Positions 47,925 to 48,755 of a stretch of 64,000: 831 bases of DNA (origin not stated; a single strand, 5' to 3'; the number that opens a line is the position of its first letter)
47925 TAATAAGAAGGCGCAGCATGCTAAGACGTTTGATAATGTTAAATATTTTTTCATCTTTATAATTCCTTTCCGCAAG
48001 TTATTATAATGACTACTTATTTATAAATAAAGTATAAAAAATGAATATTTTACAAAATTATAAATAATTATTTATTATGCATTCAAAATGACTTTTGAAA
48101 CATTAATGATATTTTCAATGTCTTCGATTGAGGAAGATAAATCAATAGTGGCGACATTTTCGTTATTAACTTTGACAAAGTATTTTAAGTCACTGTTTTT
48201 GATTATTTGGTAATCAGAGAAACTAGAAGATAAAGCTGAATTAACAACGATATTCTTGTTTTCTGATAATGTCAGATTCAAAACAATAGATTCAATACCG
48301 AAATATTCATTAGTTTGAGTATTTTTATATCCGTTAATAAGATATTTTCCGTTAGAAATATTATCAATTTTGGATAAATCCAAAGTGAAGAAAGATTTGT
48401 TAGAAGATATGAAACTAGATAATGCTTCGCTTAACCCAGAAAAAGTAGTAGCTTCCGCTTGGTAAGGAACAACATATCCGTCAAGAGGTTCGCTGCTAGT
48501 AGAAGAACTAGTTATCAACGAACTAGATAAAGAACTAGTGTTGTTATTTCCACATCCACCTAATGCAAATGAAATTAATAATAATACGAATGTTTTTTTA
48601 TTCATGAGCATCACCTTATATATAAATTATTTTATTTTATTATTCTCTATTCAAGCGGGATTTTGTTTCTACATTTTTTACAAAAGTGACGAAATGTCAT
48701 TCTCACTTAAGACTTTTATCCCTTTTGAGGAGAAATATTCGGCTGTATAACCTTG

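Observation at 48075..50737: Low-GC two-lipoprotein island bracketed by 104-bp direct repeats, one of which is a fossil 3' end of the adjacent TudS/DUF523 gene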

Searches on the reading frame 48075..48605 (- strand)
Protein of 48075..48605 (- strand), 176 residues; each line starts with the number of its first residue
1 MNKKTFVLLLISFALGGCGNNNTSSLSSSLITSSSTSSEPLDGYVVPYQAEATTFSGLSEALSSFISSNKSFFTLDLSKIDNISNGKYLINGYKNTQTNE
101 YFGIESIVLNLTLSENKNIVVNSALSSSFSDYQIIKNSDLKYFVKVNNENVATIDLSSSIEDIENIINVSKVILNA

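Call 7: search_protein_families(library=pfam, proteins=[window:48075-48605:-], max_evalue=0.01)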
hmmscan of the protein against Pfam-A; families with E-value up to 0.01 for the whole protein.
window:48075-48605:- (176 aa): 0 families

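Call 36: find_homologous_proteins(query=window:48075-48605:-)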
Query window:48075-48605:- (176 aa): 1 proteins with E <= 0.001 among 458 candidates.
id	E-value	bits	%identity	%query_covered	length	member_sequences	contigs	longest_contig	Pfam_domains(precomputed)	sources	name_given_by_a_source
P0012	1.3e-98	345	100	100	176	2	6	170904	-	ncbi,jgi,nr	ncbi:MAG: hypothetical protein E7178_00655 [Erysipelotrichaceae bacterium]|jgi:hypothetical protein|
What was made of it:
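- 48075..48605 (-): Lp176: predicted lipoprotein (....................., Ser-rich linker), an orphan of unknown fold. The only hit among 5.8e9 proteins is itself, named 'MAG: hypothetical protein E7178_00655 [Erysipelotrichaceae bacterium]' (call 36).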

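Call 38: search_protein_families(library=ncbifam, proteins=[window:48075-48605:-], max_evalue=0.1)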
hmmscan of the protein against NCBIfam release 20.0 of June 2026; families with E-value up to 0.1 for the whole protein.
window:48075-48605:- (176 aa): 2 families
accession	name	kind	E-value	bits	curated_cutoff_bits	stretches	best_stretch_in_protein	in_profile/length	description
NF047847.2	SS_mature_LptM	equivalog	0.0087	16.1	27.7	1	1-20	1-22/31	LPS translocon maturation chaperone LptM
NF047408.1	SA0632_fam_LP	equivalog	0.032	13.9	70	1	1-26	1-27/68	SA0632 family lipoprotein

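Call 47: find_encoding_contigs(protein=window:48075-48605:-, flank=4000, max_places=10)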
Protein window:48075-48605:- (176 aa): 6 contigs read that carry it; 4 places shown.
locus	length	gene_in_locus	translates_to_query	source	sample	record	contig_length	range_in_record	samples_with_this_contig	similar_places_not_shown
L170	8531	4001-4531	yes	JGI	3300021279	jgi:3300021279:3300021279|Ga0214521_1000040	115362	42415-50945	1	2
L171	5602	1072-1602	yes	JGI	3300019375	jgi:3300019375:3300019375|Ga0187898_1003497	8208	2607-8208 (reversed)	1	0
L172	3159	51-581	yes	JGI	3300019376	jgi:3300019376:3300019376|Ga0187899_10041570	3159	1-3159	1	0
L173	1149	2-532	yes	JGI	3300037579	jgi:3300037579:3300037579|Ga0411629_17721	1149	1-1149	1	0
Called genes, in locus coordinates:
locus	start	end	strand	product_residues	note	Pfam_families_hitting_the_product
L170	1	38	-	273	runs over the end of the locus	PF01656:CbiA, PF02374:ArsA_ATPase (faint), PF09140:MipZ (weak), PF10609:ParA, PF13614:AAA_31 (faint)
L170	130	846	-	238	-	PF22435:MRM3-like_sub_bind, PF00588:SpoU_methylase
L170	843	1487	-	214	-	PF01863:YgjP-like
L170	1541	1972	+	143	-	PF04463:2-thiour_desulf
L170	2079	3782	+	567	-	-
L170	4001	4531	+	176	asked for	-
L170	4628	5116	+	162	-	-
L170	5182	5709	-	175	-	PF08761:dUTPase_2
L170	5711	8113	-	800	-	PF00343:Phosphorylase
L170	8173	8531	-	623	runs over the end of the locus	PF02922:CBM_48, PF22019:GlgB_N, PF00128:Alpha-amylase, PF02806:Alpha-amylase_C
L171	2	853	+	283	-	?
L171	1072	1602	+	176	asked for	-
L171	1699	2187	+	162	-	-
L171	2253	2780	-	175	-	PF08761:dUTPase_2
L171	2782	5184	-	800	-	PF00343:Phosphorylase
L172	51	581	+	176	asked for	-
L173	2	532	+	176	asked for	?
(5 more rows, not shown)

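Call 54: search_protein_families(library=phrogs, proteins=[window:48075-48605:-], max_evalue=0.01)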
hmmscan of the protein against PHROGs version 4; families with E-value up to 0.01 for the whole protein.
window:48075-48605:- (176 aa): 0 families
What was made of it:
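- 48075..48605 (-): No Pfam, NCBIfam or PHROG family (calls 7, 38, 54).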

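Call 70: predict_structure(protein=window:48075-48605:-)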
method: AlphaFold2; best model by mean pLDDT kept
length: 176 residues; sequences in the alignment: 1
mean_pLDDT: 34.7   pTM: 0.27
mean pLDDT of the five models: 34.7, 31.1, 30.0, 29.5, 27.9
residues with pLDDT >= 90: 0; 70-90: 0; 50-70: 0; < 50: 176
segments of 3 or more residues with pLDDT < 50: 1-176
pLDDT, mean of each block of 10 residues (from residue 1): 34 36 30 32 35 41 39 41 45 40 40 35 29 30 29 30 27 24
secondary structure, 60 per line:
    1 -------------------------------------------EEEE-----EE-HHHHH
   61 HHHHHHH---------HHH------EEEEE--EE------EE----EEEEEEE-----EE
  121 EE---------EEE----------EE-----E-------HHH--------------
elements in order: E44-47 H56-67 E86-90 E107-113 E119-122 E132-134
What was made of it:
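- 48075..48605 (-): The AF2 single-sequence model is unusable, pLDDT 35 (call 70).
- Tried and rejected: Structure of Lp176 from a single sequence. pLDDT 35, unusable (call 70).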
